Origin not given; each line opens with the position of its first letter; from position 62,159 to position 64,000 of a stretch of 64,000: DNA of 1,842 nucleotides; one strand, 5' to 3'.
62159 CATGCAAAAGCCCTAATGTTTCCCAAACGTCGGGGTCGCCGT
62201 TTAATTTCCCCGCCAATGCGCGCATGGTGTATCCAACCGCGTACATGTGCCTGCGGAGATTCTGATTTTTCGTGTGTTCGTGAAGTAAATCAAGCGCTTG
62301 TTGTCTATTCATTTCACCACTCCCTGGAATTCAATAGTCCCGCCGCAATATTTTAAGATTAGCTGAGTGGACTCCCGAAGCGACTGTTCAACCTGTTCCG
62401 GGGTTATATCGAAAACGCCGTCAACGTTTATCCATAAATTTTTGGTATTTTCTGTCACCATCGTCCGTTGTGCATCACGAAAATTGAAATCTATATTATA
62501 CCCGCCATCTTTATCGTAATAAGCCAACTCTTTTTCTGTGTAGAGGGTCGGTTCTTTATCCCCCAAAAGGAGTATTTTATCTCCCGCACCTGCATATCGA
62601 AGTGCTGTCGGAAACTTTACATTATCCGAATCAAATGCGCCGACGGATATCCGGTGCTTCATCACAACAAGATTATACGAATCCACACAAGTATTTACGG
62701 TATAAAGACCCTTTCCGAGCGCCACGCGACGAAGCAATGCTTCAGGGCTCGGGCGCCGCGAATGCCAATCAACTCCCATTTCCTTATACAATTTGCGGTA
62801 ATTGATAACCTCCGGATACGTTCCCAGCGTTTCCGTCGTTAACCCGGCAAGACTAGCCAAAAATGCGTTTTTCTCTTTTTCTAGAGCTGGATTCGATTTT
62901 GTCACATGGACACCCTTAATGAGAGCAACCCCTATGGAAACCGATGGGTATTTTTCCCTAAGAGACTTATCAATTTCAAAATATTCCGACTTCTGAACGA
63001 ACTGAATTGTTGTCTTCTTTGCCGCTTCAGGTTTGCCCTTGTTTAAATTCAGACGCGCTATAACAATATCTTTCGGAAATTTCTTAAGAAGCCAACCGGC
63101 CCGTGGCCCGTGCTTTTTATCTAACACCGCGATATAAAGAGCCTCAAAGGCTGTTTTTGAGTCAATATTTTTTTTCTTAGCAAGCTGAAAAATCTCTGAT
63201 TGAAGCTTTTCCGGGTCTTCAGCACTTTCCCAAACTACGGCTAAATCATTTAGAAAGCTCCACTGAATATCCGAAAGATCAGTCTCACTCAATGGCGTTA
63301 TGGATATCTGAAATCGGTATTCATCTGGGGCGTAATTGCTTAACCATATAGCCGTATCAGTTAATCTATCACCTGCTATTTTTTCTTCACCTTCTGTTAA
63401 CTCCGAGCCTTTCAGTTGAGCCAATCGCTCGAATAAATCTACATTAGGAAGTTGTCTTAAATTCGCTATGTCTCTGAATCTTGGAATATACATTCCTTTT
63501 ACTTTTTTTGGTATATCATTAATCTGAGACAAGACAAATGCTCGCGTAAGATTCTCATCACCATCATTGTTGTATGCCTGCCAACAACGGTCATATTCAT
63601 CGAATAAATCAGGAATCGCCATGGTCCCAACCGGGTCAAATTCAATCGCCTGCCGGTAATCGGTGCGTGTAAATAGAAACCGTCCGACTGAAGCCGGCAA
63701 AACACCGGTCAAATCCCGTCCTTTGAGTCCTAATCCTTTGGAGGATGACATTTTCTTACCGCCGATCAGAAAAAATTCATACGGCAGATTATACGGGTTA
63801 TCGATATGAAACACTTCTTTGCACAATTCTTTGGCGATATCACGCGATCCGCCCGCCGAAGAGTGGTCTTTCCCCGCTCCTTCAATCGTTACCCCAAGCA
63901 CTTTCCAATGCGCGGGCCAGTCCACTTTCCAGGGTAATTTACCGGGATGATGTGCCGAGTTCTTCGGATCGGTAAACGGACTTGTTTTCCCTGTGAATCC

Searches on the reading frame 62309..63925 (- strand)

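Call 35: search_protein_families(library=pfam, proteins=[window:62309-63925:-], max_evalue=0.01)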
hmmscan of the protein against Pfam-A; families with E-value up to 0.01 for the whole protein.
window:62309-63925:- (538 aa): 3 families
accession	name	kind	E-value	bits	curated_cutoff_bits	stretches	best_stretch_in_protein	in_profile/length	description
PF01921.24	tRNA-synt_1f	-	2.6e-30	106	27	1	1-133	224-357/360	tRNA synthetases class I (K)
PF03483.22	B3_4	-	3.5e-22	79.3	29.3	1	376-528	2-174/174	B3/4 domain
PF19269.4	Anticodon_2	-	0.0045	17.8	23.6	1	225-293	68-138/141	Anticodon binding domain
